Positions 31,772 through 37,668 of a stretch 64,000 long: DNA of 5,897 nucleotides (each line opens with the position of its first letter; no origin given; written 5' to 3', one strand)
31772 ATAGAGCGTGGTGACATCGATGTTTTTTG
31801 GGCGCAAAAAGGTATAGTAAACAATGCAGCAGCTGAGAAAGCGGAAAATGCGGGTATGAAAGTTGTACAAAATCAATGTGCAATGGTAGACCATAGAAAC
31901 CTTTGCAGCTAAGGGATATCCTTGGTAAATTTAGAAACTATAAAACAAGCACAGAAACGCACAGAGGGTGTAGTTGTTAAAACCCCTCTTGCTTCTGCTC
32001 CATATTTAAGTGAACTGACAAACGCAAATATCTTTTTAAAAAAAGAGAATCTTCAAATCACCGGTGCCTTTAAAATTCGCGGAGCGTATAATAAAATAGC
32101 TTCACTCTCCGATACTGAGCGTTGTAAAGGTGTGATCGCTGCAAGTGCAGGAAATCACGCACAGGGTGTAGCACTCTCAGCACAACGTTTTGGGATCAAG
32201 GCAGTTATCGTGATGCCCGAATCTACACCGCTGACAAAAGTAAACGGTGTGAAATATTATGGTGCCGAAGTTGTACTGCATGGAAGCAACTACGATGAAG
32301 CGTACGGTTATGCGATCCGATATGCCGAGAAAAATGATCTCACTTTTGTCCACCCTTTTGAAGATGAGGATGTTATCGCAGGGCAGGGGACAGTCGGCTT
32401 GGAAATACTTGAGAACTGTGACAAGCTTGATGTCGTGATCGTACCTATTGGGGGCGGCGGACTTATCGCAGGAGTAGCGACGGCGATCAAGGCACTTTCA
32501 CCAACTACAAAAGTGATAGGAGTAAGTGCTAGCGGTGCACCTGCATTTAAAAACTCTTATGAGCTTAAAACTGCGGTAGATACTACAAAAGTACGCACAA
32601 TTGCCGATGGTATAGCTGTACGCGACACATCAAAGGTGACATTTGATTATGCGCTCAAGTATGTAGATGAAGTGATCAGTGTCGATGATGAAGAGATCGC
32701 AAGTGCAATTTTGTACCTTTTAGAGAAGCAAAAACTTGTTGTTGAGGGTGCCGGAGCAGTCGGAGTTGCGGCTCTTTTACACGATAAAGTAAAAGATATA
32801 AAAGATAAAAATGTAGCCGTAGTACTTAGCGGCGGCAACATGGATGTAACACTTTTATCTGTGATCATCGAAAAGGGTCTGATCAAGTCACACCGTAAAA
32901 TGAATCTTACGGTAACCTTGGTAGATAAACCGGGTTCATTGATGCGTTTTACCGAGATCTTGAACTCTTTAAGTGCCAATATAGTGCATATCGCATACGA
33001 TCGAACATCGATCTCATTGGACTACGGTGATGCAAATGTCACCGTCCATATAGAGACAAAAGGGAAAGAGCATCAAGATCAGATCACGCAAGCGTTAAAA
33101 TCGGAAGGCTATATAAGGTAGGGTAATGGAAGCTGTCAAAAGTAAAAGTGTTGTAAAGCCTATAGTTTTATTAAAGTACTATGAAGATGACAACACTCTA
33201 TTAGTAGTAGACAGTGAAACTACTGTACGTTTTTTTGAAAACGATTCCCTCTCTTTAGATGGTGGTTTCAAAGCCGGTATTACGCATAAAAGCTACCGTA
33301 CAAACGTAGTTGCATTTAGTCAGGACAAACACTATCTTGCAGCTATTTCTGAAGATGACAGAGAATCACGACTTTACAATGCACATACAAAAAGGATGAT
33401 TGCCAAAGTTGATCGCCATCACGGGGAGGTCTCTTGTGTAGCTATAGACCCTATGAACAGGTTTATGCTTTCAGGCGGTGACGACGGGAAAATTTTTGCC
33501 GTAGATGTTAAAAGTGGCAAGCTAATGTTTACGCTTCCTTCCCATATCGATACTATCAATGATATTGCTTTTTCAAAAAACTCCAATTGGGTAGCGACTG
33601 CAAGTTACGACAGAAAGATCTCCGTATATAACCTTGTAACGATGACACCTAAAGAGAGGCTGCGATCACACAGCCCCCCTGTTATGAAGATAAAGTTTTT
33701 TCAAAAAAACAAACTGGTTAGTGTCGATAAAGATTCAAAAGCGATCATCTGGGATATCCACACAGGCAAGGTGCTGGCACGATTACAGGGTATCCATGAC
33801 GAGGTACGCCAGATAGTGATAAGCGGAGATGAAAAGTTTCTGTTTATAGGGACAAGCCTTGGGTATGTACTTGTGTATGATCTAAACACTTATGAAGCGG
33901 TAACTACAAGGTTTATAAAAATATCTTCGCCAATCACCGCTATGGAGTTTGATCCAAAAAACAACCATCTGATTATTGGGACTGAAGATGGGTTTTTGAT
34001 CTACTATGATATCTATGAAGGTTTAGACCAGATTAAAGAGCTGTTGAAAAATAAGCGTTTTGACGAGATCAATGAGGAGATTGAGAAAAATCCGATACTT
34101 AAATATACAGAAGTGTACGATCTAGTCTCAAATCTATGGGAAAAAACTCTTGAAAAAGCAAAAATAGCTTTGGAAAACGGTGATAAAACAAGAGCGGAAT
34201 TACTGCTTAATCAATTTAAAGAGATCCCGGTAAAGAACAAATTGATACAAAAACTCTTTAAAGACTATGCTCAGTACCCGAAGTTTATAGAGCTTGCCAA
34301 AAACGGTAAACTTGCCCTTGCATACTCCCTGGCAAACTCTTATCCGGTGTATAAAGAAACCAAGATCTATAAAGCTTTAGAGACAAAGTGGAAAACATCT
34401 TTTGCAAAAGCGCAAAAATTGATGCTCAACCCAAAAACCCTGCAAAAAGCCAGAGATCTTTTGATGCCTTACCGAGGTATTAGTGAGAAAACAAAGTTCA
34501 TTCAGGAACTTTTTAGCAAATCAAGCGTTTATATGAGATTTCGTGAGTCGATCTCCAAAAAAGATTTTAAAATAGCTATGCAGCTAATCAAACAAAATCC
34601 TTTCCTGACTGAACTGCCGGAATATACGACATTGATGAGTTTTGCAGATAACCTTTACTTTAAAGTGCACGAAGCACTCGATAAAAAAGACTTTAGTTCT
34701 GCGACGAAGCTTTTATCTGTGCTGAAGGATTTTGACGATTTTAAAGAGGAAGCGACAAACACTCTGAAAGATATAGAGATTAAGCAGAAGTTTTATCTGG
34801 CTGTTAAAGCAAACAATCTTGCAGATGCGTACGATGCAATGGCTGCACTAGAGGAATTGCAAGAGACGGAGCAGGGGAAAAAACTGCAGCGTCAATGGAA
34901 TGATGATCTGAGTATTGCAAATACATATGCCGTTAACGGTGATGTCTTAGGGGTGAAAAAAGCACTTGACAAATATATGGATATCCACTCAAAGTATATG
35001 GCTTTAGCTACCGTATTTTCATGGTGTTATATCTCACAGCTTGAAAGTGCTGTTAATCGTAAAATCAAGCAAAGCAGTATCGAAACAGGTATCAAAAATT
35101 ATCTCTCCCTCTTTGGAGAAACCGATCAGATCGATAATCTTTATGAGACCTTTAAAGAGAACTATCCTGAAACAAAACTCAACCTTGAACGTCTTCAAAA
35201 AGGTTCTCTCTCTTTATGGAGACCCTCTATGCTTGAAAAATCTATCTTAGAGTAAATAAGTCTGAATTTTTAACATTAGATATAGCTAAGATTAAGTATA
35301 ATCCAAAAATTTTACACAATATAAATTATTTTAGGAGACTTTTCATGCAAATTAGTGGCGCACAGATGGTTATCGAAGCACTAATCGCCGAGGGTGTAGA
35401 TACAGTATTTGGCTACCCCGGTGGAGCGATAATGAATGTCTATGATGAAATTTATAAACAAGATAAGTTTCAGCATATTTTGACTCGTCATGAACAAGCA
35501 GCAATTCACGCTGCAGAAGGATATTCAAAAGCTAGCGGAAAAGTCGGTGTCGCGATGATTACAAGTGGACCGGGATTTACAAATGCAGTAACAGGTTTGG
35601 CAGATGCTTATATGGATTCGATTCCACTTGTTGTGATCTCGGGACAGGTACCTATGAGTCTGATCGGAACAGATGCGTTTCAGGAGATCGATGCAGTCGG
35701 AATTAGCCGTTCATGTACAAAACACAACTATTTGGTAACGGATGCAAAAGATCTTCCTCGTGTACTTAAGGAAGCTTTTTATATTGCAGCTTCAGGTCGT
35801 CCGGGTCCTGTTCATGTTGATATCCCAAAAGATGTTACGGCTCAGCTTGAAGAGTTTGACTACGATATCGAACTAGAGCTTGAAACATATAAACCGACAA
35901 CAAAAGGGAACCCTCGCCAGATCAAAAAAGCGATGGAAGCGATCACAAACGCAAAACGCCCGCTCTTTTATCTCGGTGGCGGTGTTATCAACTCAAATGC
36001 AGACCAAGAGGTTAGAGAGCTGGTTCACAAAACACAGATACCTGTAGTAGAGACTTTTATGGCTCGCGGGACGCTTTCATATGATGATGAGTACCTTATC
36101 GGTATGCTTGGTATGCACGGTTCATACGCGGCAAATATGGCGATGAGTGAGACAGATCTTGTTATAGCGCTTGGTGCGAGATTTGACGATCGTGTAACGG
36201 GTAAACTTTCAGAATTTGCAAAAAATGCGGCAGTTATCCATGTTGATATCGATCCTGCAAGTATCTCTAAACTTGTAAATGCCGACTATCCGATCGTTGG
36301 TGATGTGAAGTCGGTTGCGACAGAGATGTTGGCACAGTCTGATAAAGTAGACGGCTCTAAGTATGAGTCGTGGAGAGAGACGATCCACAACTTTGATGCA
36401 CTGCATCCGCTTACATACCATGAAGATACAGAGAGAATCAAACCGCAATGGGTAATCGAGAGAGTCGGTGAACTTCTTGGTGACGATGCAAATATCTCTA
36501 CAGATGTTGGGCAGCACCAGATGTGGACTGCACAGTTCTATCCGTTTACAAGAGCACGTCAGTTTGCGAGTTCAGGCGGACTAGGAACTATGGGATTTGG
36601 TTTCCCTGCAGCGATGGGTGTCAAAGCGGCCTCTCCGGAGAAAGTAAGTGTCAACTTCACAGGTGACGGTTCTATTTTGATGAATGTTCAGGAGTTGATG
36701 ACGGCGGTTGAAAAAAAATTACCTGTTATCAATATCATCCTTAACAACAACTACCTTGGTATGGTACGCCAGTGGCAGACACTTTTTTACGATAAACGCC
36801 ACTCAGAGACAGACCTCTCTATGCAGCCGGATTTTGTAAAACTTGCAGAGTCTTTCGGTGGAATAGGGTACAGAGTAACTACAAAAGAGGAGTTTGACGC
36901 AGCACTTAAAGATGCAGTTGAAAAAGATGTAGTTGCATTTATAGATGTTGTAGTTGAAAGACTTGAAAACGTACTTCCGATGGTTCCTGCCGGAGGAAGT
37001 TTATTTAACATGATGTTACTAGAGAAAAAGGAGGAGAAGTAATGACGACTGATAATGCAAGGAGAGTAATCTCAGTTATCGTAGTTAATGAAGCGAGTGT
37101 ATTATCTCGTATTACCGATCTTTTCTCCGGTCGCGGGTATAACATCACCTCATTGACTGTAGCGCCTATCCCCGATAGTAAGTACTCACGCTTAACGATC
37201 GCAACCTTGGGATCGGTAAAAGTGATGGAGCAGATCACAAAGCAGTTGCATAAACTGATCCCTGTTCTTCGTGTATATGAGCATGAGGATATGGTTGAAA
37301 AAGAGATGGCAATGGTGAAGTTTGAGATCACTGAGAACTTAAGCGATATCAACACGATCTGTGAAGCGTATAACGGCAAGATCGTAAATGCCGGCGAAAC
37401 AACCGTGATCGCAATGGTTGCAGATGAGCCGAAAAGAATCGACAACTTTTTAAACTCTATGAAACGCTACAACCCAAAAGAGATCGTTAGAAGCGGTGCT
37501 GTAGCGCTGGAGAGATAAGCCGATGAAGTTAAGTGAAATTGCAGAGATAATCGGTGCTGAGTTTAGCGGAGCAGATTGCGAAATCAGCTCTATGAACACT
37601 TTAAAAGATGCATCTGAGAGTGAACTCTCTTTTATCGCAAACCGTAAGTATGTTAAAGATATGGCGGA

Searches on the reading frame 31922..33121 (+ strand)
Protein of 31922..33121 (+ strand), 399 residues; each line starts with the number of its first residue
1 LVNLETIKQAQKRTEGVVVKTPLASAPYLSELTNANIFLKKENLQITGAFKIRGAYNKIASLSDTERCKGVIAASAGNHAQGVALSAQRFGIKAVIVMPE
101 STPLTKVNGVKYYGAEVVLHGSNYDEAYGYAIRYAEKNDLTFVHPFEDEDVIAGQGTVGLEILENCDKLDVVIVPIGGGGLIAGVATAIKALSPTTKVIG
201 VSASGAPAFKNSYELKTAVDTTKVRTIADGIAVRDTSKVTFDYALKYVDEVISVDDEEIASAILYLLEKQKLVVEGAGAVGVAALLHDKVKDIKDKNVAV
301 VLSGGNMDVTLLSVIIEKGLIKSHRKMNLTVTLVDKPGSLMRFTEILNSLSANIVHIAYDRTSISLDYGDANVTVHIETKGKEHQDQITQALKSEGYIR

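Call 8: search_protein_families(library=pfam, proteins=[window:31922-33121:+], max_evalue=0.001)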
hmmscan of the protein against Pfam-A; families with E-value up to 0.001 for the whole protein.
window:31922-33121:+ (399 aa): 3 families
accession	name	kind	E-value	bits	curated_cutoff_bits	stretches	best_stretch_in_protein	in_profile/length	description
PF00291.31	PALP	-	1.1e-85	288.1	35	1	18-304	5-295/295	Pyridoxal-phosphate dependent enzyme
PF00585.24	Thr_dehydrat_C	-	8.9e-05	22.7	27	1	317-397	1-76/91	C-terminal regulatory domain of Threonine dehydratase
PF13291.12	ACT_4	-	0.00079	20.5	27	0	326-394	6-71/80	ACT domain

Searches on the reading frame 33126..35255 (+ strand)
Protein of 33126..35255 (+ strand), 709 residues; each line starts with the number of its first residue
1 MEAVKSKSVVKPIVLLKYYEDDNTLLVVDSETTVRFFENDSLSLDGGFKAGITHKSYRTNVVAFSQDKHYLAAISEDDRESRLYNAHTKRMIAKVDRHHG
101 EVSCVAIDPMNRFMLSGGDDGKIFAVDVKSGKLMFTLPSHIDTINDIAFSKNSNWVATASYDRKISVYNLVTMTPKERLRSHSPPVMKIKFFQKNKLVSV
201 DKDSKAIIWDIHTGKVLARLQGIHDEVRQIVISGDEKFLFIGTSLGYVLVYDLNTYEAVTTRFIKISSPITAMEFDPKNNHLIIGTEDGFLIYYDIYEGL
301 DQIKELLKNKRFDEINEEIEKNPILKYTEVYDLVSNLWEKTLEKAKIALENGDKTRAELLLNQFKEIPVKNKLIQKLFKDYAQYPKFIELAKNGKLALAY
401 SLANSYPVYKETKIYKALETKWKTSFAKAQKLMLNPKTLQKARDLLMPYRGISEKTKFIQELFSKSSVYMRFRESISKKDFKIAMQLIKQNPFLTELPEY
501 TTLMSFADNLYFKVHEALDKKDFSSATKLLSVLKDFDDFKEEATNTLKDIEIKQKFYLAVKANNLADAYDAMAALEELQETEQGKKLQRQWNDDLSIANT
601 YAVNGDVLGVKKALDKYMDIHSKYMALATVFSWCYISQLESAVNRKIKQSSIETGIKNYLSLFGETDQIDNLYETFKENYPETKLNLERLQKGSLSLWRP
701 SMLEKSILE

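Call 8: search_protein_families(library=pfam, proteins=[window:33126-35255:+], max_evalue=0.001)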
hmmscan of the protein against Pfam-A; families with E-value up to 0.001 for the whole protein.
window:33126-35255:+ (709 aa): 39 families (the best 25 are shown)
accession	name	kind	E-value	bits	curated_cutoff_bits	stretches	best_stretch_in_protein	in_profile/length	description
PF25173.1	Beta-prop_WDR3_1st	-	4.6e-37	127.9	154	2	56-204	29-177/184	WDR3 first beta-propeller domain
PF25174.1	Beta-prop_THOC3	-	1.3e-31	110.1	305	2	13-184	91-256/272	THOC3 beta-propeller domain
PF23414.1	Beta-prop_EML_2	-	2e-31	109.8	90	2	77-219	18-161/266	Echinoderm microtubule-associated protein second beta-propeller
PF24817.1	WD40_WDHD1_1st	-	4.1e-26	92.3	109.9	3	143-223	88-169/291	WDHD1 first WD40 domain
PF24814.1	WD40_Prp19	-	6.2e-26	91.5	320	2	53-191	46-185/281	Prp19 WD40 domain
PF00400.38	WD40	-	1.1e-24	86.2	27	2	131-169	1-39/39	WD domain, G-beta repeat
PF24807.1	WD40_CDC20-Fz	-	2.1e-24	86.8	200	2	55-218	50-216/292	CDC20/Fizzy WD40 domain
PF25175.1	Beta-prop_WDR5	-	3.4e-24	86.1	250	2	44-191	40-187/296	WDR5 beta-propeller domain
PF24796.1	WDR55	-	1.9e-23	83.4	200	2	178-297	48-167/296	WDR55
PF25172.1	Beta-prop_WDR3_2nd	-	8.9e-22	78.1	140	2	61-174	4-113/293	WDR3 second beta-propeller domain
PF25171.1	Beta-prop_WDR36-Utp21_1st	-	9e-22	78.2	80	2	24-198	77-252/266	WDR36/Utp21 first beta-propeller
PF25391.1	WD40_Gbeta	-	2.2e-18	66.8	150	2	112-297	68-256/340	G protein beta WD-40 repeat protein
PF25168.1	Beta-prop_WDR36-Utp21_2nd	-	9.5e-17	61.7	84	2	78-173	178-272/335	WDR36/Utp21 second beta-propeller domain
PF24805.1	EIF3I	-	3.8e-15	56.3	200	2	85-181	132-228/324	EIF3I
PF23409.1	Beta-prop_EML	-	1.3e-14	54.8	88.2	2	60-249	67-265/267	Echinoderm microtubule-associated protein first beta-propeller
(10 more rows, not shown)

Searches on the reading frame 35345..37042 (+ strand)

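Call 8: search_protein_families(library=pfam, proteins=[window:35345-37042:+], max_evalue=0.001)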
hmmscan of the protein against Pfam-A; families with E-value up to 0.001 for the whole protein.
window:35345-37042:+ (565 aa): 4 families
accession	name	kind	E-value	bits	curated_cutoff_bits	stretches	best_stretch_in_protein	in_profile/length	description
PF02775.26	TPP_enzyme_C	-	2.7e-57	193.3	21.9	1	387-535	1-151/151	Thiamine pyrophosphate enzyme, C-terminal TPP binding domain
PF00205.28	TPP_enzyme_M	-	5.5e-50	169.1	30.4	1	193-327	1-136/137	Thiamine pyrophosphate enzyme, central domain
PF02776.23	TPP_enzyme_N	-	7e-42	142.4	26.8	1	4-119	2-118/119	Thiamine pyrophosphate enzyme, N-terminal TPP binding domain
PF01855.24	POR_N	-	0.00023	21.4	27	1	12-149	2-143/231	Pyruvate flavodoxin/ferredoxin oxidoreductase, thiamine diP-bdg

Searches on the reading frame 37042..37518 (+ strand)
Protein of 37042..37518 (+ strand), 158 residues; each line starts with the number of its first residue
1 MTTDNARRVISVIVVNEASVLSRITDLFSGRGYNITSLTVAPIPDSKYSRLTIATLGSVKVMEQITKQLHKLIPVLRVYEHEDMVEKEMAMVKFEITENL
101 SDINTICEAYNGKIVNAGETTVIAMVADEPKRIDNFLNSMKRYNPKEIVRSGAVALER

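Call 8: search_protein_families(library=pfam, proteins=[window:37042-37518:+], max_evalue=0.001)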
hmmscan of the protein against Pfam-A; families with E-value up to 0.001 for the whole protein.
window:37042-37518:+ (158 aa): 4 families
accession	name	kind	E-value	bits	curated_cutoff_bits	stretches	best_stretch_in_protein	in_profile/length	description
PF10369.15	ALS_ss_C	-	4.1e-20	72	23.2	1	87-158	1-73/74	Small subunit of acetolactate synthase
PF22629.2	ACT_AHAS_ss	-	1.4e-17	64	27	1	10-77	1-67/67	AHAS small subunit-like ACT domain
PF13710.12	ACT_5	-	3.4e-11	43.2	27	1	19-78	4-62/62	ACT domain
PF01842.31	ACT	-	4.2e-09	36.5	27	1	9-73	2-65/66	ACT domain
